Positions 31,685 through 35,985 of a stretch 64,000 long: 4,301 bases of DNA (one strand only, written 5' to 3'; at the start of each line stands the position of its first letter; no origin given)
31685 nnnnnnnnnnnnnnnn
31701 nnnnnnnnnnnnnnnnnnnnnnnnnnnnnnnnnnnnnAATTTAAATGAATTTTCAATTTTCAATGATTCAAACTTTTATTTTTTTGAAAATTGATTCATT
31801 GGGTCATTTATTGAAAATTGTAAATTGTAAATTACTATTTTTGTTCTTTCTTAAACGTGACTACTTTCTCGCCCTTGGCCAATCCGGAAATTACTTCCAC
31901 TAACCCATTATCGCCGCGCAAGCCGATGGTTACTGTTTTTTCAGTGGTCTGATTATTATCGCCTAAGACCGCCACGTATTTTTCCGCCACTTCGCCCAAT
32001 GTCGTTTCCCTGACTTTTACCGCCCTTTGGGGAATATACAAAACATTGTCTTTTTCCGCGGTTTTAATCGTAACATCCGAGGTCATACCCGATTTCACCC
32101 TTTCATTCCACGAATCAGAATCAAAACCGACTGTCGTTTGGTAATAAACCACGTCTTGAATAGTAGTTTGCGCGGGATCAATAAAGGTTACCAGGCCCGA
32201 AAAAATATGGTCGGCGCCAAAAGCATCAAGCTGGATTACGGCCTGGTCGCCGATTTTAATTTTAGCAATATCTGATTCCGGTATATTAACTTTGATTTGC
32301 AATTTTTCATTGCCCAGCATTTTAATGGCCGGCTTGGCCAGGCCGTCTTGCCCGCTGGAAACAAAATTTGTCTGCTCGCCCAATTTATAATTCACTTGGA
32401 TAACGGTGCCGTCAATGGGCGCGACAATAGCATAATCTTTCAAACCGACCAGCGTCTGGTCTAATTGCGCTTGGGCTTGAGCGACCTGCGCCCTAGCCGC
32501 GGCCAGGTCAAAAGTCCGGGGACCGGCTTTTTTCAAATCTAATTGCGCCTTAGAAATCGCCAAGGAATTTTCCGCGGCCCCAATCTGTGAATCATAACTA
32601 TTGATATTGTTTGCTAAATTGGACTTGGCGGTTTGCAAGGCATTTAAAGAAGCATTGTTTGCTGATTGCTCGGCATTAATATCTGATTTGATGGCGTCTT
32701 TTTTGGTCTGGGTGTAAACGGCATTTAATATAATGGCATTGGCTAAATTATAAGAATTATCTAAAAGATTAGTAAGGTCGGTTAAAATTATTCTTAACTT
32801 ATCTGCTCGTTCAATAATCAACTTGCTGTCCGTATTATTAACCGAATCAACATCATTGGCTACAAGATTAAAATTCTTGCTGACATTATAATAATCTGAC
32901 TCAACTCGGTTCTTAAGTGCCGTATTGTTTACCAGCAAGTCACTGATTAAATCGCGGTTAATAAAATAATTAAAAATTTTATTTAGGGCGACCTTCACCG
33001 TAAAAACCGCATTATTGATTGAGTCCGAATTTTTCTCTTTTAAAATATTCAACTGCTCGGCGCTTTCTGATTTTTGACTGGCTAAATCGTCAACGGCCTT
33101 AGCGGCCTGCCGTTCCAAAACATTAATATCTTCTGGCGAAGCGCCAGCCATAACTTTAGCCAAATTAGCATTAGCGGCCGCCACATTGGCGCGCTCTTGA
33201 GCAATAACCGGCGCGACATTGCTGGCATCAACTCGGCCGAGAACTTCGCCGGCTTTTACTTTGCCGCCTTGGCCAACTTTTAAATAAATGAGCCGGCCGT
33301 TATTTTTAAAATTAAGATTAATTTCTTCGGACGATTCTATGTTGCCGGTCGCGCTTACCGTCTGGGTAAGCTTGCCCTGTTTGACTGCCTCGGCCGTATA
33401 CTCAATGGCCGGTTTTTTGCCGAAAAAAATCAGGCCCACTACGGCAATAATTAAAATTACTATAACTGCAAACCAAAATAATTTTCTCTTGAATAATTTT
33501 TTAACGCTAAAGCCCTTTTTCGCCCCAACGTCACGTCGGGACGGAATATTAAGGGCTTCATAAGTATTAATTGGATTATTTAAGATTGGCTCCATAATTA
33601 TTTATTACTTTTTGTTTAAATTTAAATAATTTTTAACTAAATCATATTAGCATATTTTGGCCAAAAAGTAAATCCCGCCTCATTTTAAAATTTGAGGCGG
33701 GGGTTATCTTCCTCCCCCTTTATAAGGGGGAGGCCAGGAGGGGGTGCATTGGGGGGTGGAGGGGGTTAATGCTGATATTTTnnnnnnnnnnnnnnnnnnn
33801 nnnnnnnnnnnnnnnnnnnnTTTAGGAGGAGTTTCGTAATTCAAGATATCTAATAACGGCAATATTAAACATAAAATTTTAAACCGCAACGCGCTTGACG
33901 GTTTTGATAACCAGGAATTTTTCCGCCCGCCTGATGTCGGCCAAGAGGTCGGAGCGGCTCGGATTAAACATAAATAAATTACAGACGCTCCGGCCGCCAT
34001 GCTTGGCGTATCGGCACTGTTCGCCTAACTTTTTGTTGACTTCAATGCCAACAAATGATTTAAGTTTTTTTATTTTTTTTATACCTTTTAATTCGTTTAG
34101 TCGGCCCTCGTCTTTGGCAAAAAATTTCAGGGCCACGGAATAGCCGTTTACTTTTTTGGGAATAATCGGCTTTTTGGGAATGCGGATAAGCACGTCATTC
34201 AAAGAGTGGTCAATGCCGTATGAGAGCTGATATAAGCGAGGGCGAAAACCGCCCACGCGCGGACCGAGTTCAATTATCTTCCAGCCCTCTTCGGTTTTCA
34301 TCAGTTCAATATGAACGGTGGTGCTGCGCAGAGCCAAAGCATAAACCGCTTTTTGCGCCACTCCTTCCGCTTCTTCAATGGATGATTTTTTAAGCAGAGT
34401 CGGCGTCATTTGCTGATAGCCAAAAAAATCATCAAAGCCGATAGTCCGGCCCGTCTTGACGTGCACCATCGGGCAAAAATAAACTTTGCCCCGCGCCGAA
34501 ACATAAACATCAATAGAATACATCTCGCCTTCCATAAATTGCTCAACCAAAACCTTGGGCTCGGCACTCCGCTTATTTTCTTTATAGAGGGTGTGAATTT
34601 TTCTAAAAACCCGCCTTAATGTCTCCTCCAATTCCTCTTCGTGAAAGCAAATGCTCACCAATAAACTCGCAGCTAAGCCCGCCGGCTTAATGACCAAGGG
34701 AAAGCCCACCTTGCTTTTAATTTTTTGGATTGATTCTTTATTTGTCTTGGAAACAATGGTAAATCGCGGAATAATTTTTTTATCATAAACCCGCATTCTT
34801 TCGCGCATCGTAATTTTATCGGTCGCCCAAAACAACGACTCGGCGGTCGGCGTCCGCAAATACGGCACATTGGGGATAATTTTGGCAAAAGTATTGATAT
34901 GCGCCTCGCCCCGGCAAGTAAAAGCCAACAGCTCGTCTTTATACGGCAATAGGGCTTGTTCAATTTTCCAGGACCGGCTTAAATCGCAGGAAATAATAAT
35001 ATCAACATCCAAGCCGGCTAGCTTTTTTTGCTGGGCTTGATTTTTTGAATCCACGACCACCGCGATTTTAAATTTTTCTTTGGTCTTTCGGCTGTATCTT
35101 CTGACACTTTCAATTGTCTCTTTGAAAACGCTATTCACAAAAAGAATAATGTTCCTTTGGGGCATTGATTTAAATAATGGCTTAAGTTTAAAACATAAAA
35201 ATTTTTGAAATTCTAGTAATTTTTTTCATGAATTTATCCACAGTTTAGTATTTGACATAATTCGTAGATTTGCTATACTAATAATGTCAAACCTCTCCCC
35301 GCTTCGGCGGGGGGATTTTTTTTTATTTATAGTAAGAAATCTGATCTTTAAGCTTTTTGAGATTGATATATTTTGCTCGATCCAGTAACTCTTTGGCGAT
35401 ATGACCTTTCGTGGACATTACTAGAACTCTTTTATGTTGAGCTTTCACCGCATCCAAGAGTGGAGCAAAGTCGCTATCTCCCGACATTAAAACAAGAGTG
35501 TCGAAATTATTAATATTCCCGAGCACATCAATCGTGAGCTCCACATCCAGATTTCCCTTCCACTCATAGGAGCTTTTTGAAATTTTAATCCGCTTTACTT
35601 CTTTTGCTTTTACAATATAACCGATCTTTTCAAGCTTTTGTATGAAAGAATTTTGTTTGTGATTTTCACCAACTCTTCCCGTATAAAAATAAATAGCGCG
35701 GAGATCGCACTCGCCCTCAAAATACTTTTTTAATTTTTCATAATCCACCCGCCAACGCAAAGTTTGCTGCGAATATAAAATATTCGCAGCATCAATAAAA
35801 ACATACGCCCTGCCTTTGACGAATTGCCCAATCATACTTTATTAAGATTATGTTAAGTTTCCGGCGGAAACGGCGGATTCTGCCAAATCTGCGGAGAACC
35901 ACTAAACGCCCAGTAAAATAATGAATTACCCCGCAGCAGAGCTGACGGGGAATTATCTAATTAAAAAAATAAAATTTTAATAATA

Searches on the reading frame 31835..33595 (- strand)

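Call 55: search_protein_families(library=pfam, max_evalue=0.00001, proteins=[window:31835-33595:-])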
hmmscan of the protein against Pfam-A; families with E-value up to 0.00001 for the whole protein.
window:31835-33595:- (586 aa): 2 families
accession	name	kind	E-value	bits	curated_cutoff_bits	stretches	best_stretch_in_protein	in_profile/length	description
PF13437.12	HlyD_3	-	3.2e-08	34.7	22.2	1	390-490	2-92/106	HlyD family secretion protein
PF16576.10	HlyD_D23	-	9.6e-08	32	30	1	371-475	91-187/214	Barrel-sandwich domain of CusB or HlyD membrane-fusion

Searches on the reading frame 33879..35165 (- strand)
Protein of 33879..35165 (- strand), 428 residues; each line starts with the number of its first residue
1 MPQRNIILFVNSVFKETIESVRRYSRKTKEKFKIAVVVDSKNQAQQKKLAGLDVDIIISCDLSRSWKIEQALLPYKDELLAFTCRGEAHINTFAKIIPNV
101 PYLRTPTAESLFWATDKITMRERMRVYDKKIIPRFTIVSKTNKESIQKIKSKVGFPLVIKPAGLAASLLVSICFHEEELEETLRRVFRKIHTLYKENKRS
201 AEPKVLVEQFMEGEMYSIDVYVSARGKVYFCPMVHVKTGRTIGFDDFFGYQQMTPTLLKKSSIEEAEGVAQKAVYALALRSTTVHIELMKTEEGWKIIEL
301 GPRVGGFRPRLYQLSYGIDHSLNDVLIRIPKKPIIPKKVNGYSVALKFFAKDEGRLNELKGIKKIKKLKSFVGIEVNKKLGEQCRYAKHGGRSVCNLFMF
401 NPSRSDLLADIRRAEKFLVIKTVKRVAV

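Call 55: search_protein_families(library=pfam, max_evalue=0.00001, proteins=[window:33879-35165:-])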
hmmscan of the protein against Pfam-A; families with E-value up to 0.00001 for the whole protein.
window:33879-35165:- (428 aa): 3 families
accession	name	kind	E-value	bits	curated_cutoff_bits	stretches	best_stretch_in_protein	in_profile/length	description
PF13535.11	ATP-grasp_4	-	8.5e-20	71.4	27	1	154-306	2-155/160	ATP-grasp domain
PF07478.18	Dala_Dala_lig_C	-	2.6e-07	30.8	24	1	140-294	22-165/204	D-ala D-ala ligase C-terminus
PF01071.24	GARS_A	-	1.4e-06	28.7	27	1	129-224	12-102/194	Phosphoribosylglycinamide synthetase, ATP-grasp (A) domain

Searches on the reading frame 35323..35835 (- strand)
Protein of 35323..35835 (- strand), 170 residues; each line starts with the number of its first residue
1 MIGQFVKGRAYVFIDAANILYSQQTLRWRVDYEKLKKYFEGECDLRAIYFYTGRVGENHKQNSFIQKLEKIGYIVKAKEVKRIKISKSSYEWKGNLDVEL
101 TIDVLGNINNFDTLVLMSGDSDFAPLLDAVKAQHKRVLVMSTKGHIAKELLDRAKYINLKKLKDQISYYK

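Call 68: search_protein_families(library=pfam, max_evalue=0.00001, proteins=[window:35323-35835:-])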
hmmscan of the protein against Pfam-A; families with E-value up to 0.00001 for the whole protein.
window:35323-35835:- (170 aa): 1 family
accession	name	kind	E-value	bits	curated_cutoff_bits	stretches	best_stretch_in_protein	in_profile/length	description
PF01936.24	NYN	-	6.5e-30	105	24.2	1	9-157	1-142/145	NYN domain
